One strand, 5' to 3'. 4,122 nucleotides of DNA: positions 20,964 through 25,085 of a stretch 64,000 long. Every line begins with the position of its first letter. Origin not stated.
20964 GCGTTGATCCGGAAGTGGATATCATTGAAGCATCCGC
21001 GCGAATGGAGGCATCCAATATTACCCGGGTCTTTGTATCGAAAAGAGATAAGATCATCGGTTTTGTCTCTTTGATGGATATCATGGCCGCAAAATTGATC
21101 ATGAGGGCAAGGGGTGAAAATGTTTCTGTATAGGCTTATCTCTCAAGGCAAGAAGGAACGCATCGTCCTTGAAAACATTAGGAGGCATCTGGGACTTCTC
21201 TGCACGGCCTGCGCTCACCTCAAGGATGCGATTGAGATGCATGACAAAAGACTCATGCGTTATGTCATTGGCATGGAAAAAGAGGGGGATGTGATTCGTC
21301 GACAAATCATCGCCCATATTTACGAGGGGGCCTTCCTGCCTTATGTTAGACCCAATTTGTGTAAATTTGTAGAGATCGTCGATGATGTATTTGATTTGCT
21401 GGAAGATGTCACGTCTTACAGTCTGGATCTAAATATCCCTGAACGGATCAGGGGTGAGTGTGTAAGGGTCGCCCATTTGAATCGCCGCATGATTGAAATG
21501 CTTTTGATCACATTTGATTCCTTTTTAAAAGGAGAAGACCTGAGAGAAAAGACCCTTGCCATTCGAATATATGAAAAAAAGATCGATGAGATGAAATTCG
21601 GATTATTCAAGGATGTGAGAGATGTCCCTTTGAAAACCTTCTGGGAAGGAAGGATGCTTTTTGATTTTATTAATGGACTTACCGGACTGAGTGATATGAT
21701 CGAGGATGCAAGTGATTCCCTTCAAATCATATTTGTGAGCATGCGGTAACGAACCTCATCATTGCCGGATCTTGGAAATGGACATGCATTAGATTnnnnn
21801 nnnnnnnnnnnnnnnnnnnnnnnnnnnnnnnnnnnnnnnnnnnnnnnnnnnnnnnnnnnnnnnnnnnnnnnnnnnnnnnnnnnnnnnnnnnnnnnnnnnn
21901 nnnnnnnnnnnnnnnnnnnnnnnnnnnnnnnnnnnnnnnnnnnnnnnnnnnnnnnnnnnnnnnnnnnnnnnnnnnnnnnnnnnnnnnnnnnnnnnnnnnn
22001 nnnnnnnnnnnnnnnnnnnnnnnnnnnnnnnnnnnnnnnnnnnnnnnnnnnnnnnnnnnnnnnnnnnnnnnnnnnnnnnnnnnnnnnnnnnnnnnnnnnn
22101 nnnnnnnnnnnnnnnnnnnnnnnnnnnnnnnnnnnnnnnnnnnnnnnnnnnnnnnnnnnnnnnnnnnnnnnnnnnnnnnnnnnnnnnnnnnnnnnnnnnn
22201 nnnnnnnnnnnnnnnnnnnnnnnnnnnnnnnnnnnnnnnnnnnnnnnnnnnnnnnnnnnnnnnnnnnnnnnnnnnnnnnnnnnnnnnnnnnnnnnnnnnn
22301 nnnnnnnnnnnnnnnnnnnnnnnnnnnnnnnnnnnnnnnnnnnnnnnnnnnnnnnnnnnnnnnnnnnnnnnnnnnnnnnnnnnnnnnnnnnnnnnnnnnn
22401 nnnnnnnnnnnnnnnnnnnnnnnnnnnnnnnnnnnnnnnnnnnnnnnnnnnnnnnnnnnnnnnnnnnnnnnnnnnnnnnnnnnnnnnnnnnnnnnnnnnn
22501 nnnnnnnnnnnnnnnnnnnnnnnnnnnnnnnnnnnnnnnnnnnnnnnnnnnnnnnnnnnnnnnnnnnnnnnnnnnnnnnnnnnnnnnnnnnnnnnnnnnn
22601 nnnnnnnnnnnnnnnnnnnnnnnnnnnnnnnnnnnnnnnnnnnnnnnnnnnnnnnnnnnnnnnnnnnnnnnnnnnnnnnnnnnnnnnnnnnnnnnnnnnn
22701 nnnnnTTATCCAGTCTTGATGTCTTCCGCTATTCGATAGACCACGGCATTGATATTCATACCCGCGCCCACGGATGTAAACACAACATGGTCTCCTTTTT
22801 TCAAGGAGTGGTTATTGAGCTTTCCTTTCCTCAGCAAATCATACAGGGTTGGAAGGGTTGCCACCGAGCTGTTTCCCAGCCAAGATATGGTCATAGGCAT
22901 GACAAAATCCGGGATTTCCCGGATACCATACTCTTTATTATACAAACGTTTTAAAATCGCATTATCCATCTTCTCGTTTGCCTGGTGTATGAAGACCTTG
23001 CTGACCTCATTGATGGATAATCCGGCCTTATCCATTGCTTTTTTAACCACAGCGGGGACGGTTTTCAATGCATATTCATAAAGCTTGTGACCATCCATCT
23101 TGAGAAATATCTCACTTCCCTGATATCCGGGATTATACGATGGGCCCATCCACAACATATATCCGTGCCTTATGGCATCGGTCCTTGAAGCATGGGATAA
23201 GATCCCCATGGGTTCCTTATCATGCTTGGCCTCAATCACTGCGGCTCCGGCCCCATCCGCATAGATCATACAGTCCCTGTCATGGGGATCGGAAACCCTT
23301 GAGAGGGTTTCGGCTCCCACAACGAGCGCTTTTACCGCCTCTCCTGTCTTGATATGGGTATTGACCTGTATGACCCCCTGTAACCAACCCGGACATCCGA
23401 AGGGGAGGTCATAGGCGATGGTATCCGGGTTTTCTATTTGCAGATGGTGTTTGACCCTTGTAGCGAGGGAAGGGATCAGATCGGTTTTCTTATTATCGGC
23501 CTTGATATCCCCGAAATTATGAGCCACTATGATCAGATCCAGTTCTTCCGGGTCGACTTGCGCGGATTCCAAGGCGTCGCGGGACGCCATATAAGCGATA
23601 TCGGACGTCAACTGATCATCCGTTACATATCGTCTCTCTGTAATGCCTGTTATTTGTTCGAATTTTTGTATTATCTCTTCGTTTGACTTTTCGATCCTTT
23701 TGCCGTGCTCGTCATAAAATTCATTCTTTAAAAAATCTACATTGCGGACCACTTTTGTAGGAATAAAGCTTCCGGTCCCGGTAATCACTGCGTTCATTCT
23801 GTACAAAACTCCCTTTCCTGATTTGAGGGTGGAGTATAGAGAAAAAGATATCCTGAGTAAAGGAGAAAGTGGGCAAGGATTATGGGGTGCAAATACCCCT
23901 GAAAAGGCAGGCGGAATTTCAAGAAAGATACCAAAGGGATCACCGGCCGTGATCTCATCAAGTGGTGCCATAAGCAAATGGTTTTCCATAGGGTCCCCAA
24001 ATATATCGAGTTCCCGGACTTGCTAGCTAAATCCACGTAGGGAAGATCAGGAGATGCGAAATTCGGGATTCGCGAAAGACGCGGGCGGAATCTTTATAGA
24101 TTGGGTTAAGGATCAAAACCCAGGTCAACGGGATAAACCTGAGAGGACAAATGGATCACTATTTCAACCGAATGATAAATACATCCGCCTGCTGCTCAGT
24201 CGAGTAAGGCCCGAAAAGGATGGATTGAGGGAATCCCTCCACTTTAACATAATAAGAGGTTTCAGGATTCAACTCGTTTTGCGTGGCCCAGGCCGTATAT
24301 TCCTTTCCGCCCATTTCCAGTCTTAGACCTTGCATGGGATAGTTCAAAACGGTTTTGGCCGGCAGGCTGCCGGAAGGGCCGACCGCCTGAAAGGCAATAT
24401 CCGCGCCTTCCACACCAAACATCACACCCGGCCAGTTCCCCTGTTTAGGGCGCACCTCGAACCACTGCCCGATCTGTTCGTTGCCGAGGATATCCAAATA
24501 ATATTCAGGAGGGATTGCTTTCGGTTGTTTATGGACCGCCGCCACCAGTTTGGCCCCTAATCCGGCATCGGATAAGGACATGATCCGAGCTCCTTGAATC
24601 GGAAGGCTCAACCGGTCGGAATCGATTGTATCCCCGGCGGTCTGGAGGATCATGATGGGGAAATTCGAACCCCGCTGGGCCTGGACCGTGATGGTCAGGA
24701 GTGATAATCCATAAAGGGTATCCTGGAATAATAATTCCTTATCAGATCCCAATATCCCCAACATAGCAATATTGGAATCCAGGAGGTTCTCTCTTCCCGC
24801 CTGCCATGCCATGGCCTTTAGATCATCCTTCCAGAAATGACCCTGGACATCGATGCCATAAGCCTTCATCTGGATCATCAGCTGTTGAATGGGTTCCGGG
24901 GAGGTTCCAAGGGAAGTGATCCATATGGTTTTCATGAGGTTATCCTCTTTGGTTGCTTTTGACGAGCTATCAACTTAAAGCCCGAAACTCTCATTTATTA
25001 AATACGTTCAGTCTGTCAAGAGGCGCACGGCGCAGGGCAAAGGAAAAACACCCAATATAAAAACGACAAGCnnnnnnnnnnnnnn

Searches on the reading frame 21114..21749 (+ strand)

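Call 69: search_protein_families(library=pfam, proteins=[window:21114-21749:+], max_evalue=0.0001)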
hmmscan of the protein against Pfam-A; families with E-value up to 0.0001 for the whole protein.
window:21114-21749:+ (211 aa): 1 family
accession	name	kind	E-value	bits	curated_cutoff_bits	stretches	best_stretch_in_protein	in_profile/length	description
PF01865.21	PhoU_div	-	2.2e-29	102.8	24.4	1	12-208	7-213/214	Protein of unknown function DUF47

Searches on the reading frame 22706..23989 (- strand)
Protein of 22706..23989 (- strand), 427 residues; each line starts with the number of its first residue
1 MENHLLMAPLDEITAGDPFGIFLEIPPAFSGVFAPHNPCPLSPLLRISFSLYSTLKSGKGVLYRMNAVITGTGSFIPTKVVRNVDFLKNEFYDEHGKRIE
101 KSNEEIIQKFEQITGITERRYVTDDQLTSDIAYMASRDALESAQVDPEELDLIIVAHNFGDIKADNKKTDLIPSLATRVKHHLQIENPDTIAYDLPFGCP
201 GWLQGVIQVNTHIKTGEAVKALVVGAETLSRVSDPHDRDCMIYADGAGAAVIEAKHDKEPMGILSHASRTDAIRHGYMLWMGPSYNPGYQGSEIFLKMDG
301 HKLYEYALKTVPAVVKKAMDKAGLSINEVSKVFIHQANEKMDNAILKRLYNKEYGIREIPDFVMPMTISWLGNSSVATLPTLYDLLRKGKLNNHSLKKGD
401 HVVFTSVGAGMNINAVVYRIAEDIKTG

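Call 3: search_protein_families(library=pfam, proteins=[window:22706-23989:-], max_evalue=0.01)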
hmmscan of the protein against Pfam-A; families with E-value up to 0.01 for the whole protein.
window:22706-23989:- (427 aa): 3 families
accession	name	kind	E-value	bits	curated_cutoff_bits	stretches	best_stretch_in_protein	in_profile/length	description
PF08545.16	ACP_syn_III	-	9.9e-17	61.1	24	1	193-271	1-79/80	3-Oxoacyl-[acyl-carrier-protein (ACP)] synthase III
PF08541.16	ACP_syn_III_C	-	8.8e-13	48.7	26.6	1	319-420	1-90/90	3-Oxoacyl-[acyl-carrier-protein (ACP)] synthase III C terminal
PF00108.29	Thiolase_N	-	1.3e-07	31.7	26.4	1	118-252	13-128/260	Thiolase, N-terminal domain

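Call 88: search_protein_families(library=ncbifam, proteins=[window:22706-23989:-], max_evalue=0.001)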
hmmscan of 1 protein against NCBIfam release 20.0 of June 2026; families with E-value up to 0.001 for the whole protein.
window:22706-23989:- (427 aa): 12 families
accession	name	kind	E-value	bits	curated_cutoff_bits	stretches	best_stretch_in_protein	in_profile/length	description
NF006829.0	PRK09352.1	subfamily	1.5e-59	201.6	249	1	65-419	3-320/322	beta-ketoacyl-ACP synthase 3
TIGR00747.1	fabH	subfamily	2.2e-51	174.8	292.1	1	65-419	1-321/322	beta-ketoacyl-ACP synthase III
NF004623.0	PRK05963.1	equivalog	1.3e-34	120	437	1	109-420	35-328/328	beta-ketoacyl-ACP synthase III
NF005703.0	PRK07515.1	equivalog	2.7e-29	102.2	304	1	115-419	83-371/373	beta-ketoacyl-ACP synthase III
NF006720.0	PRK09258.1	equivalog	2.3e-28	99.5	285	2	108-232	41-156/338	3-oxoacyl-ACP synthase III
NF005541.0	PRK07204.1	equivalog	3.9e-22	79.1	402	1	68-417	6-326/329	beta-ketoacyl-ACP synthase III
NF009519.0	PRK12880.1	equivalog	1.4e-20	73.9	436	1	93-258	25-181/353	beta-ketoacyl-ACP synthase III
NF005308.0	PRK06840.1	equivalog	4.3e-13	49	315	1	65-347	3-275/339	3-oxoacyl-ACP synthase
NF003274.0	PRK04262.1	equivalog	1.6e-11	43.8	244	1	107-425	30-313/347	hydroxymethylglutaryl-CoA synthase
TIGR00748.1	HMG_CoA_syn_Arc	equivalog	3.2e-07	29.9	353.35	1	113-351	35-250/345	hydroxymethylglutaryl-CoA synthase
NF005704.0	PRK07516.1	subfamily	4.8e-07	29.1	412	1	124-235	18-121/389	thiolase domain-containing protein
NF006552.0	PRK09051.1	subfamily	0.00044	19.6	565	0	126-232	26-124/395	beta-ketothiolase BktB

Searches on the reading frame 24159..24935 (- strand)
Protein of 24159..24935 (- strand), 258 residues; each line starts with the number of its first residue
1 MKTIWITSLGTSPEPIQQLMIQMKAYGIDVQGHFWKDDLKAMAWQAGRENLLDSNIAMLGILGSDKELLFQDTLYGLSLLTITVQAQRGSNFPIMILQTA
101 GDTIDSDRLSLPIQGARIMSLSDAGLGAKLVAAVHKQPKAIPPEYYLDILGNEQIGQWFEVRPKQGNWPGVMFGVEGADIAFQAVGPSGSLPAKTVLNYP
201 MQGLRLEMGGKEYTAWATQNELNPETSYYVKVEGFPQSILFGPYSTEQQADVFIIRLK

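Call 3: search_protein_families(library=pfam, proteins=[window:24159-24935:-], max_evalue=0.01)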
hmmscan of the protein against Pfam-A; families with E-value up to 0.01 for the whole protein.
window:24159-24935:- (258 aa): 0 families

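Call 6: search_protein_families(library=ncbifam, proteins=[window:24159-24935:-], max_evalue=0.01)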
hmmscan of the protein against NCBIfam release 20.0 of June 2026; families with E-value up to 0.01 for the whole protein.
window:24159-24935:- (258 aa): 0 families

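Call 33: search_protein_families(library=pfam, proteins=[window:24159-24935:-], max_evalue=1)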
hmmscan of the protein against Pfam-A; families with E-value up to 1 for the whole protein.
window:24159-24935:- (258 aa): 0 families

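Call 62: search_solved_structures(query=A2, max_evalue=1)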
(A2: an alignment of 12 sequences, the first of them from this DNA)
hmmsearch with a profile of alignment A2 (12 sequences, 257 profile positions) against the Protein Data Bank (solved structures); distinct sequences matched with E-value up to 1: 3.
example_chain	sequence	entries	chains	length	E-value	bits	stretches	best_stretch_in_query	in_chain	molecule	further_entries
6qo5_A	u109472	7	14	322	0.1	15.1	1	33-106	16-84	Ribonucleoside-diphosphate reductase subunit beta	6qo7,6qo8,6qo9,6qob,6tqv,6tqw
4bmo_A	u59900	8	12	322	0.1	15.1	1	33-106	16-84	RIBONUCLEOSIDE-DIPHOSPHATE REDUCTASE SUBUNIT BETA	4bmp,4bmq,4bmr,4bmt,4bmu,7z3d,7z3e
6tqx_A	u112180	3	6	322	0.45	13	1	33-106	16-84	Ribonucleoside-diphosphate reductase subunit beta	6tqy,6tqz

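Call 63: search_protein_families(library=pfam, alignment_id=A2, max_evalue=1)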
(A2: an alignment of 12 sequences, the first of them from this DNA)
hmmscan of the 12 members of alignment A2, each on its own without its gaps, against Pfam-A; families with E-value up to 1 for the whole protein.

A. member 1, seq(258 aa): 0 families

B. families by the number of members that match (of 12 scanned): 1 family
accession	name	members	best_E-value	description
PF02778.19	tRNA_int_endo_N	1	0.24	tRNA intron endonuclease, N-terminal domain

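Call 64: find_homologous_proteins(query=window:24162-24935:-)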
Query window:24162-24935:- (258 aa): 490 proteins with E <= 0.001 among 1188 candidates; the best 120 are listed.
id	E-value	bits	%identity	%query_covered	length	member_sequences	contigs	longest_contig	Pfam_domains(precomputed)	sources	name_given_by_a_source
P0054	2.7e-169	579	100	100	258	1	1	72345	-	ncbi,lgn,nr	ncbi:MAG: hypothetical protein JW932_16040 [Deltaproteobacteria bacterium]|nr:hypothetical protein [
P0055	3.1e-143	494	85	100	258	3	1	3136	-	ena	-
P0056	5.5e-126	437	73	100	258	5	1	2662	-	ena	-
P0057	2.1e-125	435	72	100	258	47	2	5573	-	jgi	-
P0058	4.4e-125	434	73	100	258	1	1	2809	-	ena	-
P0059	1.4e-124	432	72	100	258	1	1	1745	-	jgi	jgi:hypothetical protein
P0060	1.8e-124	432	72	100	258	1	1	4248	-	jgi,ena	-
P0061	4.9e-124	431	72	100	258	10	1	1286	-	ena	-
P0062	8.1e-124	430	71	100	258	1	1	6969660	-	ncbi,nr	ncbi:MAG: hypothetical protein JSV31_13990 [Desulfobacterales bacterium]|nr:MAG: hypothetical protei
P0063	8.6e-124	430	71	100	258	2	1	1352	-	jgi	jgi:hypothetical protein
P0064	4.8e-123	427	70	100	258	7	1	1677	-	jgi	jgi:hypothetical protein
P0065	5.0e-123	427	71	100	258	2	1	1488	-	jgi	-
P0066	6.0e-123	427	72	100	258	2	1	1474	-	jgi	-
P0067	8.8e-123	427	71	100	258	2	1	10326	-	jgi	jgi:hypothetical protein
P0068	1.1e-122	426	71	100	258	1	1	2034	-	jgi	jgi:hypothetical protein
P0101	1.1e-116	407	68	100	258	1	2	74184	-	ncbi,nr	ncbi:MAG: hypothetical protein GTN81_15340 [Proteobacteria bacterium]|nr:hypothetical protein [Pseud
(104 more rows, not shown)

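Call 67: find_encoding_contigs(protein=P0062, flank=10000, max_places=2)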
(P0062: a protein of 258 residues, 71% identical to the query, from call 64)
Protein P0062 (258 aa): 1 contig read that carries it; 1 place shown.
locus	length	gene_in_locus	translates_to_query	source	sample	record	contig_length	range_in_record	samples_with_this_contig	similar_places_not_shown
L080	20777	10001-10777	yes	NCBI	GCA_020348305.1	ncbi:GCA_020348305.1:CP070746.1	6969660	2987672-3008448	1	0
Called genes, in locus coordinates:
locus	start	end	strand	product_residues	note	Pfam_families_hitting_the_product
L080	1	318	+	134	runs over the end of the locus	PF09350:DJC28_CD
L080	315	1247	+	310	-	PF01820:Dala_Dala_lig_N, PF02655:ATP-grasp_3, PF08443:RimK (faint), PF14397:ATPgrasp_ST (faint), PF02222:ATP-grasp, PF02786:CPSase_L_D2 (faint), PF07478:Dala_Dala_lig_C, PF13535:ATP-grasp_4 (faint)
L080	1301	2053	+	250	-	PF08443:RimK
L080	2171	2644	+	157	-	PF00731:AIRC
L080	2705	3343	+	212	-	PF01300:Sua5_yciO_yrdC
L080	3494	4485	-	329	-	PF00589:Phage_integrase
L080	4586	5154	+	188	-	-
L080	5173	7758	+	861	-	PF09937:DUF2169, PF13576:Pentapeptide_3 (faint), PF00805:Pentapeptide, PF13599:Pentapeptide_4, PF00805:Pentapeptide, PF13599:Pentapeptide_4, PF00805:Pentapeptide (weak)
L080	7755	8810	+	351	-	-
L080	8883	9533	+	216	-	PF12059:DUF3540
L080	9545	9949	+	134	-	PF13665:Tox-PAAR-like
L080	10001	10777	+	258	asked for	-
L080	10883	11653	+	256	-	-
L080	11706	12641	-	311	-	PF00498:FHA, PF16697:Yop-YscD_cpl (weak), PF00211:Guanylate_cyc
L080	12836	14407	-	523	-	PF05591:T6SS_VipA, PF05943:VipB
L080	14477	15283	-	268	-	PF16697:Yop-YscD_cpl (weak), PF00498:FHA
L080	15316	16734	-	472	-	PF00515:TPR_1 (faint), PF07719:TPR_2 (faint), PF13181:TPR_8 (faint), PF13414:TPR_11 (faint), PF13428:TPR_14 (faint), PF13432:TPR_16 (faint), PF01476:LysM (weak)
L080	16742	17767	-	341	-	PF01522:Polysacc_deac_1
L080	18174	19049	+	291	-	-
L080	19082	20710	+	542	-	PF00069:Pkinase, PF07714:PK_Tyr_Ser-Thr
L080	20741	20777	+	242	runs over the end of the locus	PF00481:PP2C, PF13672:PP2C_2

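Call 68: find_encoding_contigs(protein=P0101, flank=10000, max_places=2)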
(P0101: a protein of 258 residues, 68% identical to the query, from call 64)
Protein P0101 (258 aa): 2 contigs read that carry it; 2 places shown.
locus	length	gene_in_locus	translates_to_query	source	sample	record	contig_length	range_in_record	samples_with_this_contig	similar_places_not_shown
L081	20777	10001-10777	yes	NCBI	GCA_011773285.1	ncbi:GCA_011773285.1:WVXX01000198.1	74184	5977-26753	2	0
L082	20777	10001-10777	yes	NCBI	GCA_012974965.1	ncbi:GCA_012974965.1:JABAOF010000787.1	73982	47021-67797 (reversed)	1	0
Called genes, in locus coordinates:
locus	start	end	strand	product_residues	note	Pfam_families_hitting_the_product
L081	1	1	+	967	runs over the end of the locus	PF05954:Phage_GPD, PF04717:Phage_base_V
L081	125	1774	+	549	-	PF13489:Methyltransf_23, PF02390:Methyltransf_4 (weak), PF13649:Methyltransf_25, PF13847:Methyltransf_31, PF08241:Methyltransf_11 (weak), PF08242:Methyltransf_12, PF10119:MethyTransf_Reg, PF21782:WHD_PKMT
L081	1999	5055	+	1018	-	PF09937:DUF2169, PF00805:Pentapeptide, PF00805:Pentapeptide, PF00805:Pentapeptide, PF13599:Pentapeptide_4, PF00805:Pentapeptide, PF00805:Pentapeptide, PF13599:Pentapeptide_4, +5 more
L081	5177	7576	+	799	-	-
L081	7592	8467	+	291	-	PF12059:DUF3540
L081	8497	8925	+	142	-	PF13665:Tox-PAAR-like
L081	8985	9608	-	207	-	PF07258:COMM_domain (weak)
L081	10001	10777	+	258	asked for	-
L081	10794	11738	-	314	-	PF00498:FHA, PF16697:Yop-YscD_cpl (weak), PF00211:Guanylate_cyc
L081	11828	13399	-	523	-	PF05591:T6SS_VipA, PF05943:VipB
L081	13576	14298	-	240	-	-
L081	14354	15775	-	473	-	PF13432:TPR_16 (faint), PF00515:TPR_1 (faint), PF07719:TPR_2 (faint), PF13181:TPR_8 (faint), PF13414:TPR_11 (faint), PF01476:LysM (weak)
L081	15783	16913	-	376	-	PF01522:Polysacc_deac_1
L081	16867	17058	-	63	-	-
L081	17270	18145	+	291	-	-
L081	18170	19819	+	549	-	PF17203:sCache_3_2 (weak), PF00069:Pkinase, PF07714:PK_Tyr_Ser-Thr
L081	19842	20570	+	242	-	PF00481:PP2C (weak), PF13672:PP2C_2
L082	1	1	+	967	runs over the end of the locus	PF05954:Phage_GPD, PF04717:Phage_base_V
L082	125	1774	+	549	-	PF13489:Methyltransf_23, PF02390:Methyltransf_4 (weak), PF13649:Methyltransf_25, PF13847:Methyltransf_31, PF08241:Methyltransf_11 (weak), PF08242:Methyltransf_12, PF10119:MethyTransf_Reg, PF21782:WHD_PKMT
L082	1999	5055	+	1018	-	PF09937:DUF2169, PF00805:Pentapeptide, PF00805:Pentapeptide, PF00805:Pentapeptide, PF13599:Pentapeptide_4, PF00805:Pentapeptide, PF00805:Pentapeptide, PF13599:Pentapeptide_4, +5 more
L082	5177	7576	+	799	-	-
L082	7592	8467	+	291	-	PF12059:DUF3540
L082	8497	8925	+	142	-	PF13665:Tox-PAAR-like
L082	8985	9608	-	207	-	PF07258:COMM_domain (weak)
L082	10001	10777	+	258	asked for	-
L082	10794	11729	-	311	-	PF00498:FHA, PF16697:Yop-YscD_cpl (weak), PF00211:Guanylate_cyc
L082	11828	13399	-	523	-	PF05591:T6SS_VipA, PF05943:VipB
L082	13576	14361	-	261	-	PF16697:Yop-YscD_cpl (weak), PF00498:FHA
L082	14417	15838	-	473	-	PF13432:TPR_16 (faint), PF00515:TPR_1 (faint), PF07719:TPR_2 (faint), PF13181:TPR_8 (faint), PF13414:TPR_11 (faint), PF01476:LysM (weak)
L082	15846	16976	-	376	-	PF01522:Polysacc_deac_1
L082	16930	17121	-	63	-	-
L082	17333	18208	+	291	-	-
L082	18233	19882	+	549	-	PF17203:sCache_3_2 (weak), PF00069:Pkinase, PF07714:PK_Tyr_Ser-Thr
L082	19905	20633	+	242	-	PF00481:PP2C (weak), PF13672:PP2C_2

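Call 78: predict_structure(alignment_id=A3)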
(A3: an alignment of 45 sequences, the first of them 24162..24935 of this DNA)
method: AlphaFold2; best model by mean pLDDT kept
length: 258 residues; sequences in the alignment: 45
mean_pLDDT: 92.5   pTM: 0.89
mean pLDDT of the five models: 92.5, 90.9, 77.2, 61.5, 61.1
residues with pLDDT >= 90: 205; 70-90: 53; 50-70: 0; < 50: 0
segments of 3 or more residues with pLDDT < 50: none
pLDDT, mean of each block of 10 residues (from residue 1): 93 90 91 90 89 94 95 95 93 93 92 92 90 86 93 94 95 97 96 93 89 95 97 96 84 93
secondary structure, 60 per line:
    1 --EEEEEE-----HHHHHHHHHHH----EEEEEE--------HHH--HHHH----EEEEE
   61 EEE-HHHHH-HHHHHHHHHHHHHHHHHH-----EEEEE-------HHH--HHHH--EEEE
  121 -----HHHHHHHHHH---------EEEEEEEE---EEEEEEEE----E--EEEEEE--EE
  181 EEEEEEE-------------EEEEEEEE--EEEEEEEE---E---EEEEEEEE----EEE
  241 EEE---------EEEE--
elements in order: E3-8 H14-24 E29-34 H48-51 E56-63 H65-69 H71-88 E94-98 H111-114 E117-120 H126-135 E145-152 E156-163 E171-176 E179-187 E201-208 E211-218 E226-233 E238-243 E253-256

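Call 81: fold_search(model_id=the predicted structure, library=pdb)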
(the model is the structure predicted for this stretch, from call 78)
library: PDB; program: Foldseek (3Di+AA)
matches with E <= 10: 1790; with E <= 0.001: 19
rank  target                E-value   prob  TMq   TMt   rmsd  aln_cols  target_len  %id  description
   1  8oz6_A                2.1e-05  1.00  0.35  0.23  29.8       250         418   13  cryoEM structure of SPARTA complex ligand-free (released 2023-08-16)
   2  8qlp_E                4.3e-05  1.00  0.39  0.26  23.5       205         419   14  CryoEM structure of the RNA/DNA bound SPARTA (BabAgo/TIR-APAZ) tetrameric complex (released 2024-01-31)
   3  8qlo_A                7.5e-05  1.00  0.39  0.25  29.7       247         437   12  CryoEM structure of the apo SPARTA (BabAgo/TIR-APAZ) complex (released 2024-01-31)
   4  8i88_C                7.5e-05  1.00  0.34  0.23  30.3       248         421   14  Cryo-EM structure of TIR-APAZ/Ago-gRNA complex (released 2023-07-05)
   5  8z92_E                1.5e-04  1.00  0.36  0.24  30.0       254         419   13  Crystal structure of CrtAgo/TIR-APAZ in complex with guide DNA and 16-nt target DNA (released 2025-03-12)
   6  6hfz_B                1.7e-04  0.93  0.29  0.22  12.8       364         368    8  Crystal structure of a two-domain esterase (CEX) active on acetylated mannans (released 2019-09-11)
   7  8qlp_M                1.9e-04  1.00  0.39  0.26  24.0       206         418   14  CryoEM structure of the RNA/DNA bound SPARTA (BabAgo/TIR-APAZ) tetrameric complex (released 2024-01-31)
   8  8isy_B                2.7e-04  0.99  0.35  0.22  30.0       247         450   13  Cryo-EM structure of free-state Crt-SPARTA (released 2023-10-18)
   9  8i87_C                2.9e-04  1.00  0.38  0.25  24.1       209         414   15  Cryo-EM structure of TIR-APAZ/Ago-gRNA-DNA complex (released 2023-07-19)
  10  8z8y_B                3.5e-04  0.99  0.36  0.23  29.2       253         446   11  Crystal structure of CrtAgo/CrtTIR-APAZ complex (released 2025-03-12)
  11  8i87_G                4.8e-04  1.00  0.36  0.25  26.9       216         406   14  Cryo-EM structure of TIR-APAZ/Ago-gRNA-DNA complex (released 2023-07-19)
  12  8spo_E                5.1e-04  1.00  0.36  0.26  19.6       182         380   16  Tetramerized activation of MapSPARTA bound with NAD+ (released 2023-08-23)
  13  2bon_B                5.4e-04  0.63  0.22  0.22  15.4       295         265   11  Structure of an Escherichia coli lipid kinase (YegS) (released 2006-10-18)
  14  3nhz_B                6.1e-04  1.00  0.33  0.65   4.1       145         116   19  Structure of N-terminal Domain of MtrA (released 2010-08-11)
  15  8spo_A                8.3e-04  0.98  0.35  0.24  30.8       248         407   14  Tetramerized activation of MapSPARTA bound with NAD+ (released 2023-08-23)
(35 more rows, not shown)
